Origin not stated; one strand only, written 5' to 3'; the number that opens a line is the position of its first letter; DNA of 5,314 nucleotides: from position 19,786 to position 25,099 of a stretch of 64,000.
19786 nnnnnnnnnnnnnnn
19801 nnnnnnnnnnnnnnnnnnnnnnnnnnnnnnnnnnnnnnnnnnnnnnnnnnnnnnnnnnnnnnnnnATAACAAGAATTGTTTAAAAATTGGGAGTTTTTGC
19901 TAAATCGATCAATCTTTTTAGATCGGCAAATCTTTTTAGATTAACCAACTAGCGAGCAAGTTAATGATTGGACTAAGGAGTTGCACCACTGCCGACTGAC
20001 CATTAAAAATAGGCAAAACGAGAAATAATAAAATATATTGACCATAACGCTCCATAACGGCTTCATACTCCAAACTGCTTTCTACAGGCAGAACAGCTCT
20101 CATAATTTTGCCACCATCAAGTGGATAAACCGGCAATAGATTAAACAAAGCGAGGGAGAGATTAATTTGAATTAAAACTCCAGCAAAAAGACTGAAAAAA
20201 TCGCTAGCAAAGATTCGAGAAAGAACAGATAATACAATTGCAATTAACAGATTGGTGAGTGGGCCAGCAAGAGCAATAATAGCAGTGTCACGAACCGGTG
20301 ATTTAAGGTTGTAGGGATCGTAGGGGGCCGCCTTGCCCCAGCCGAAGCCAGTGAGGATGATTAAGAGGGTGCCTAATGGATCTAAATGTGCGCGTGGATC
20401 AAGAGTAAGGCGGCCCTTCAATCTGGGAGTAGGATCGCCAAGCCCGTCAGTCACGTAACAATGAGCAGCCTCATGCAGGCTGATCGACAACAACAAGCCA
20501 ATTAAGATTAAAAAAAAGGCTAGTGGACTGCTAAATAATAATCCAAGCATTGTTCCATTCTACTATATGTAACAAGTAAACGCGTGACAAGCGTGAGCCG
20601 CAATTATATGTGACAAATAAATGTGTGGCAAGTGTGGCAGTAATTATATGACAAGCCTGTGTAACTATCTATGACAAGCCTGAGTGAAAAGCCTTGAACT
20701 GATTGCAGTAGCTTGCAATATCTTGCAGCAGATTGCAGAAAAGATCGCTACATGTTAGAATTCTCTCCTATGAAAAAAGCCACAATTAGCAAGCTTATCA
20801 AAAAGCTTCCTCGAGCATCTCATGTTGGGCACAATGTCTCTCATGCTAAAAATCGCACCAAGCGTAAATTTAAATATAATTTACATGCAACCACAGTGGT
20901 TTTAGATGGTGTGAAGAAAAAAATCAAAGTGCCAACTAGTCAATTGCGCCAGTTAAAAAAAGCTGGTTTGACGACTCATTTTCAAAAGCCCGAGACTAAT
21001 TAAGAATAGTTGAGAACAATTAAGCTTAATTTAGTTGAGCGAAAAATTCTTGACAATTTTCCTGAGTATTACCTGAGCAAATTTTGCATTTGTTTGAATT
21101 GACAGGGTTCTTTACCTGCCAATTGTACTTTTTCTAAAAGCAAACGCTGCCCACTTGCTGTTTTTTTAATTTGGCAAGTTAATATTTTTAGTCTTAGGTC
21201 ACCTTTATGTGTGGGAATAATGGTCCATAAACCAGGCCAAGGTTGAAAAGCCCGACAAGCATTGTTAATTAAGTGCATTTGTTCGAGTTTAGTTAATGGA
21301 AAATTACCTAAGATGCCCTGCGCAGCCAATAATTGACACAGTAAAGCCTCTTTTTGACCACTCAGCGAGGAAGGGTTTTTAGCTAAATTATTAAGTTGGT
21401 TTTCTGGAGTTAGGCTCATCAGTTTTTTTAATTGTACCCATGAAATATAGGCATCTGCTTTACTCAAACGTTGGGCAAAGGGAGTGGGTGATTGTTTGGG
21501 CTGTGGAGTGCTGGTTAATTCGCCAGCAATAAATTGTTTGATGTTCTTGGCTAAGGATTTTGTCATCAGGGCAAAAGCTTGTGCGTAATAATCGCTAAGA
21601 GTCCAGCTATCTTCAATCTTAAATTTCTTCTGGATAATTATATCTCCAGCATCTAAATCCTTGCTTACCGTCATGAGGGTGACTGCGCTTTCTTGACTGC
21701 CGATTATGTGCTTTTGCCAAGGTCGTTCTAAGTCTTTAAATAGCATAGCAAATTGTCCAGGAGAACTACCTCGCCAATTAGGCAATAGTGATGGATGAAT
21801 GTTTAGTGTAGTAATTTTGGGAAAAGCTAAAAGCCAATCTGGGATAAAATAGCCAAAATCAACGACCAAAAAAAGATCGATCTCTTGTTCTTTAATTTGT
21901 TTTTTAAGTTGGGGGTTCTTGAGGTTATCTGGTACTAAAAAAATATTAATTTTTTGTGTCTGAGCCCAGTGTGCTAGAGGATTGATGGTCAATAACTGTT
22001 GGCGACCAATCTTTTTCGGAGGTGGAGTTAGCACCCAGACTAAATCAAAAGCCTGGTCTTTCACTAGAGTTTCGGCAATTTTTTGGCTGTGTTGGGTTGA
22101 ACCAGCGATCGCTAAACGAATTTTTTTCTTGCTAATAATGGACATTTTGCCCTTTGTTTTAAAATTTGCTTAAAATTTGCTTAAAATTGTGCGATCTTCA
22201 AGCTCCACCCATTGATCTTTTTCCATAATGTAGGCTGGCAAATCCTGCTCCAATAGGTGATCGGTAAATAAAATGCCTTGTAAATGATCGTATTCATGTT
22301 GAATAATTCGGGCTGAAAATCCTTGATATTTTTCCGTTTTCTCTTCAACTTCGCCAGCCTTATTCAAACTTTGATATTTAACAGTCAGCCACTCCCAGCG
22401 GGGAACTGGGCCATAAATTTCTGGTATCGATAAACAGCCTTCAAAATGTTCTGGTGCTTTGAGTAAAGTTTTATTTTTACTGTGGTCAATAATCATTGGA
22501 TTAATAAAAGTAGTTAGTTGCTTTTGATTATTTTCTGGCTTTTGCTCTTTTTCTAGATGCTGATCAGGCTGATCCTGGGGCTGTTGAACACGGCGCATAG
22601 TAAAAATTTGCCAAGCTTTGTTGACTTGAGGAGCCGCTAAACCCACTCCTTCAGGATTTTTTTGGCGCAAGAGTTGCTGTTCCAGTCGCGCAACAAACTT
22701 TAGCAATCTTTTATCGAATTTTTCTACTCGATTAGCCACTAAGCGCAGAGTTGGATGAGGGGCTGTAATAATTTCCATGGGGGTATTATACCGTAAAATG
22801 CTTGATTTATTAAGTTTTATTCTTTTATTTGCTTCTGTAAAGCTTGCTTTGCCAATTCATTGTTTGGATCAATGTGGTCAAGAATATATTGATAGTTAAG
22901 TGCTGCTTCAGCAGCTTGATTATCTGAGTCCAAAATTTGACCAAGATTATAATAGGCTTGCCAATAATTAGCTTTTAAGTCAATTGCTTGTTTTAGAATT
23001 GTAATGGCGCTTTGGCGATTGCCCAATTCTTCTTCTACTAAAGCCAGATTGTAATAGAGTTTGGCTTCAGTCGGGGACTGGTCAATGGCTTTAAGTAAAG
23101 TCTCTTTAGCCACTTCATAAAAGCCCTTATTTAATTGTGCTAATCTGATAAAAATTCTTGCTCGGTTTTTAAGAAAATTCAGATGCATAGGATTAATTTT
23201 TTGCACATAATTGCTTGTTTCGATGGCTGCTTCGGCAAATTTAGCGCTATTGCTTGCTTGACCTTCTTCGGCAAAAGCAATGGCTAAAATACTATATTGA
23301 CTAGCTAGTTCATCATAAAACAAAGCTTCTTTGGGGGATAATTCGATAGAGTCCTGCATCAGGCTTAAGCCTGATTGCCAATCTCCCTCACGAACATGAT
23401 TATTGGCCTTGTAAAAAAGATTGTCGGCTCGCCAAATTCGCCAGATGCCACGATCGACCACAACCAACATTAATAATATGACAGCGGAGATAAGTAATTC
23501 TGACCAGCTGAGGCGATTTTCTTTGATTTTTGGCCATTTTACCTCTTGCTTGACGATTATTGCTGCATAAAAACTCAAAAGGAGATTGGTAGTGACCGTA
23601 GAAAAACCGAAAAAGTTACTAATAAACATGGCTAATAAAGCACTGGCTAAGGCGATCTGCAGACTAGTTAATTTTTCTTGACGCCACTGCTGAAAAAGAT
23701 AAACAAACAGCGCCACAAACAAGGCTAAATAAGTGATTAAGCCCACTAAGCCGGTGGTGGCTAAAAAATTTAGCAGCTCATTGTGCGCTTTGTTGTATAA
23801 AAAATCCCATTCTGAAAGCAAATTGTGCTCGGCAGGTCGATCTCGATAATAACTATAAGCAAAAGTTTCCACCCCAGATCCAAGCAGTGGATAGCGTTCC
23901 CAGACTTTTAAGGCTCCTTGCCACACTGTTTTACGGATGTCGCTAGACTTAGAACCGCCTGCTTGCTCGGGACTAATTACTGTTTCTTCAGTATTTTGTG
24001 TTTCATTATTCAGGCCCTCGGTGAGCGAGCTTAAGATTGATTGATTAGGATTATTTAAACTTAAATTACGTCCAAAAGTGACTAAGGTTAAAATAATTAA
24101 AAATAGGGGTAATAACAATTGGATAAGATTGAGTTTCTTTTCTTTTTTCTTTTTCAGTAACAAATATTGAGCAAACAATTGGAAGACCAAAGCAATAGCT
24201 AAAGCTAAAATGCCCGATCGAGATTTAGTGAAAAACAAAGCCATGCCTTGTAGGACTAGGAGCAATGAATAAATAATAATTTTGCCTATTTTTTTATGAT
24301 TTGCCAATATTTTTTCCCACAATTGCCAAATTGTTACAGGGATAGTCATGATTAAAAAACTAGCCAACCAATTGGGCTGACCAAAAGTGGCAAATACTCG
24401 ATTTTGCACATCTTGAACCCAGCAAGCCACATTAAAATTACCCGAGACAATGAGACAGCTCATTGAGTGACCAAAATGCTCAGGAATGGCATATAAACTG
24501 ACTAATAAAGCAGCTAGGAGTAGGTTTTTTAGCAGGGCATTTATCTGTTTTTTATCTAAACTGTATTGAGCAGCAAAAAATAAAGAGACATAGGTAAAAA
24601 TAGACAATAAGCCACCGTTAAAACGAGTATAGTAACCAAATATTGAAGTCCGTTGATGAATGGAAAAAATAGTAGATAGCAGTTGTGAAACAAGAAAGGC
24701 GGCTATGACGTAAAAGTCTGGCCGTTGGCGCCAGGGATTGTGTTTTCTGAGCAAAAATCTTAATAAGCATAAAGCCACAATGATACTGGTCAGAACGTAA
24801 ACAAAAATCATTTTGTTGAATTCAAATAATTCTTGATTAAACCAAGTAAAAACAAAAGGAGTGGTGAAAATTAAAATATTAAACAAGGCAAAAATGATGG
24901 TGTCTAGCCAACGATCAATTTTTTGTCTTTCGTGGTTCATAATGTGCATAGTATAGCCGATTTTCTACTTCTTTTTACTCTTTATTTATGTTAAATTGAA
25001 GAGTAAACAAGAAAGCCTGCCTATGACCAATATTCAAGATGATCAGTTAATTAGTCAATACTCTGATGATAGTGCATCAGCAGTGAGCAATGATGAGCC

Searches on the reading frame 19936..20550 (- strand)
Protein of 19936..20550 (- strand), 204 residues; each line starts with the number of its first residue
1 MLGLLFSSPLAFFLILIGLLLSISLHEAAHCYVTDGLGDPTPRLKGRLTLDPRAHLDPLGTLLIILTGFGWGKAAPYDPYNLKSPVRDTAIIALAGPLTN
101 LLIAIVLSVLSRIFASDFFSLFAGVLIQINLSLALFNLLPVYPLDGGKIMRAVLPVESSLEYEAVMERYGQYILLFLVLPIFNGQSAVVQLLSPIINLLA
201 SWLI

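Call 15: search_protein_families(library=pfam, proteins=[window:19936-20550:-], max_evalue=0.0001)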
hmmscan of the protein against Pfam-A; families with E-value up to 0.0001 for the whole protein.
window:19936-20550:- (204 aa): 1 family
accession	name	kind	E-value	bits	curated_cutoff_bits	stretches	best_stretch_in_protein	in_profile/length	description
PF02163.28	Peptidase_M50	-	1.7e-15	57.4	27.2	1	120-177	160-217/221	Peptidase family M50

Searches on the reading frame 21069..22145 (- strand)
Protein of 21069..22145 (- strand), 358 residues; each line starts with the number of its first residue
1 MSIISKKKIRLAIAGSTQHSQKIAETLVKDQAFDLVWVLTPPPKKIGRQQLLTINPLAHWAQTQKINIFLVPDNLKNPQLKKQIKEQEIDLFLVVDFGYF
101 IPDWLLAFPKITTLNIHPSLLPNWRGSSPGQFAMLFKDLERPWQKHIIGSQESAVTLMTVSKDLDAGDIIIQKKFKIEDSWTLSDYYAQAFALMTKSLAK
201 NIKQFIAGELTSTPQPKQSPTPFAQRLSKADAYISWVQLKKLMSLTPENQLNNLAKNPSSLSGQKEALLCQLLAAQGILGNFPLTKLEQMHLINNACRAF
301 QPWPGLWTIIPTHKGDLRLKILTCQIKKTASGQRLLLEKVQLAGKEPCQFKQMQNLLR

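Call 16: search_protein_families(library=pfam, proteins=[window:21069-22145:-], max_evalue=0.0001)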
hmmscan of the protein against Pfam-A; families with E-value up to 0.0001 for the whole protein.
window:21069-22145:- (358 aa): 2 families
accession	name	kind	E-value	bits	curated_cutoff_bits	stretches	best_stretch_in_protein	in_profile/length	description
PF00551.24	Formyl_trans_N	-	1.7e-23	83.8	26.1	1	8-189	2-168/181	Formyl transferase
PF02911.23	Formyl_trans_C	-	2.9e-05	24.6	21.1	0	293-333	18-54/100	Formyl transferase, C-terminal domain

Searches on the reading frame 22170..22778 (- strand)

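Call 16: search_protein_families(library=pfam, proteins=[window:22170-22778:-], max_evalue=0.0001)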
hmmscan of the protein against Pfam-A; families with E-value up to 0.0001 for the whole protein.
window:22170-22778:- (202 aa): 1 family
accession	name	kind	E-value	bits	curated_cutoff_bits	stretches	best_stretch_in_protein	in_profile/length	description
PF01327.26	Pep_deformylase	-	9.7e-36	123.2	22.8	1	2-177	3-152/156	Polypeptide deformylase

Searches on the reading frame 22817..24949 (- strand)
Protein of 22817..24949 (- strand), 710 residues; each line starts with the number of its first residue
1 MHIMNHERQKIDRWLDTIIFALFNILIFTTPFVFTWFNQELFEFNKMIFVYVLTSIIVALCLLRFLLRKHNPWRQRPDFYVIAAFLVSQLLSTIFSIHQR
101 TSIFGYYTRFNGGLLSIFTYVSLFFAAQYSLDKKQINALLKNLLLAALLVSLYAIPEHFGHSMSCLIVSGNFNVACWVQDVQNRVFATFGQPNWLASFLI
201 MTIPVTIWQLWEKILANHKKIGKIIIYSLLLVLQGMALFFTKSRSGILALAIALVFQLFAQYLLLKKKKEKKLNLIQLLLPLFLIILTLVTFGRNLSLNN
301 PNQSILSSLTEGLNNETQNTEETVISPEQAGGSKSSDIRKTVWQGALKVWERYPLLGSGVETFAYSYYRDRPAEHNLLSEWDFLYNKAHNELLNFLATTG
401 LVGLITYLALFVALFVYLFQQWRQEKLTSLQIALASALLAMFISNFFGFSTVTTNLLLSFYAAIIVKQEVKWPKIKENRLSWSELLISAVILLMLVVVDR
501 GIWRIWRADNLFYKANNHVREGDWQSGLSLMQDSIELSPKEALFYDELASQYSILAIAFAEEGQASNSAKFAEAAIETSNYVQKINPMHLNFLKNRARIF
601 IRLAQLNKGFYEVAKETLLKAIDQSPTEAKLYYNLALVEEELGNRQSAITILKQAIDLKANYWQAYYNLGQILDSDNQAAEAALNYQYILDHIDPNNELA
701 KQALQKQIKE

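Call 16: search_protein_families(library=pfam, proteins=[window:22817-24949:-], max_evalue=0.0001)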
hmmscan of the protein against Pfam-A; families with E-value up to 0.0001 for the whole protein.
window:22817-24949:- (710 aa): 7 families
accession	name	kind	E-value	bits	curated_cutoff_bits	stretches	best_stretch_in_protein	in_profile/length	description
PF04932.20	Wzy_C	-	3.3e-19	69.6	31.7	1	229-408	1-149/149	O-Antigen ligase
PF13431.12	TPR_17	-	9.1e-10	38.5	24.4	0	618-644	2-28/34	Tetratricopeptide repeat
PF13432.12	TPR_16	-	3e-08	34.4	32.7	1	633-697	1-64/65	Tetratricopeptide repeat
PF13414.12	TPR_11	-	4.1e-08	33.2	26.8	0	642-672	7-37/42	TPR repeat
PF07719.23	TPR_2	-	2.3e-07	30.8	27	0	629-659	1-31/34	Tetratricopeptide repeat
PF13428.12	TPR_14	-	3e-05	24.7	23.5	0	630-672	2-44/44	Tetratricopeptide repeat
PF13424.12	TPR_12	-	3.3e-05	24.4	30.1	0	620-659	28-75/77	Tetratricopeptide repeat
